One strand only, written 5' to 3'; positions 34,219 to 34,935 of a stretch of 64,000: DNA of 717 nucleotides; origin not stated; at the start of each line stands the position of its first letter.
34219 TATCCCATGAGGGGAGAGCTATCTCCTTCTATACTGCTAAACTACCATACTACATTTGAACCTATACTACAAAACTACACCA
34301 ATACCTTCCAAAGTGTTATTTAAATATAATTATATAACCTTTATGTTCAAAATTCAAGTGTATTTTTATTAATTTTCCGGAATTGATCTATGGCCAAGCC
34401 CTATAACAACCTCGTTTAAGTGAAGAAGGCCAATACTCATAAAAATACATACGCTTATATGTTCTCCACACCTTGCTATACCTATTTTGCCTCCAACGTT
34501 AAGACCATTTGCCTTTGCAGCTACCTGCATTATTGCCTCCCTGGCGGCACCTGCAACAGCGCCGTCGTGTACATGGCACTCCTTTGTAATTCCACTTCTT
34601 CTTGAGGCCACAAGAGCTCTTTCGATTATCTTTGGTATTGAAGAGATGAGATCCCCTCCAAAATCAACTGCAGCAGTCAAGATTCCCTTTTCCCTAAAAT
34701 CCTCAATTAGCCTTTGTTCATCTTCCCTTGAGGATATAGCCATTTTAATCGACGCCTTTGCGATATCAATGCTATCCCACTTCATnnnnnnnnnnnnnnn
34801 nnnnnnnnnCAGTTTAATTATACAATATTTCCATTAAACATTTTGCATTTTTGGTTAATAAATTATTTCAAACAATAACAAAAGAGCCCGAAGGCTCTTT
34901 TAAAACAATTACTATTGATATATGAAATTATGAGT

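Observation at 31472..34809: HutP-like antiterminator with UAG-repeat terminator leader controlling an ABC importer instead of hut genes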

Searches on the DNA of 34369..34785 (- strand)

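Call 75: search_rna_families(sources=[L001, L005, L007, L008, L013, L017, L026, L029, L032, L045, L054, L063, L065, L071], threshold=gathering)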
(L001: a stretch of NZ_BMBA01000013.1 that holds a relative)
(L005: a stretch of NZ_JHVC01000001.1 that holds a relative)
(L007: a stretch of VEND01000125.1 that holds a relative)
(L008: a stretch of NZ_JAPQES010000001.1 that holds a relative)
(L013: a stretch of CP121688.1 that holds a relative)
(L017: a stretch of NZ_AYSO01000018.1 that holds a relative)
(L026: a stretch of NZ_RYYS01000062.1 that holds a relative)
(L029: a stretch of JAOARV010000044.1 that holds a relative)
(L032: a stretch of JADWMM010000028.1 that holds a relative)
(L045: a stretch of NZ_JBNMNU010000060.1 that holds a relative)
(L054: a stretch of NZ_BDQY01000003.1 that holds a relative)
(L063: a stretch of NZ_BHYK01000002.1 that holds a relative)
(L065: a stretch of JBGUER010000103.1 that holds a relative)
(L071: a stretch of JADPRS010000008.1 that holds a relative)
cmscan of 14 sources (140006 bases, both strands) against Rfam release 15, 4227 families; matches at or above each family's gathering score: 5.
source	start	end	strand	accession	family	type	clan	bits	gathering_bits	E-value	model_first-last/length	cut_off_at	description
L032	2651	3008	+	RF00023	tmRNA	Gene;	CL00001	193.6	47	4.5e-77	1-374/374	no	transfer-messenger RNA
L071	1239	1453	+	RF00230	T-box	Cis-reg; leader;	-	143.2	93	1.2e-31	1-219/219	no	T-box leader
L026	472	687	+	RF00230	T-box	Cis-reg; leader;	-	141.4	93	3.5e-31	1-219/219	no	T-box leader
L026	8980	9105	+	RF00379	c-di-AMP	Cis-reg; riboswitch;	-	105.7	38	8.6e-24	1-134/134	no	c-di-AMP riboswitch aptamer (ydaO/yuaA leader)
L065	8678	8949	+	RF00230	T-box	Cis-reg; leader;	-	100.7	93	1.1e-20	1-219/219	no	T-box leader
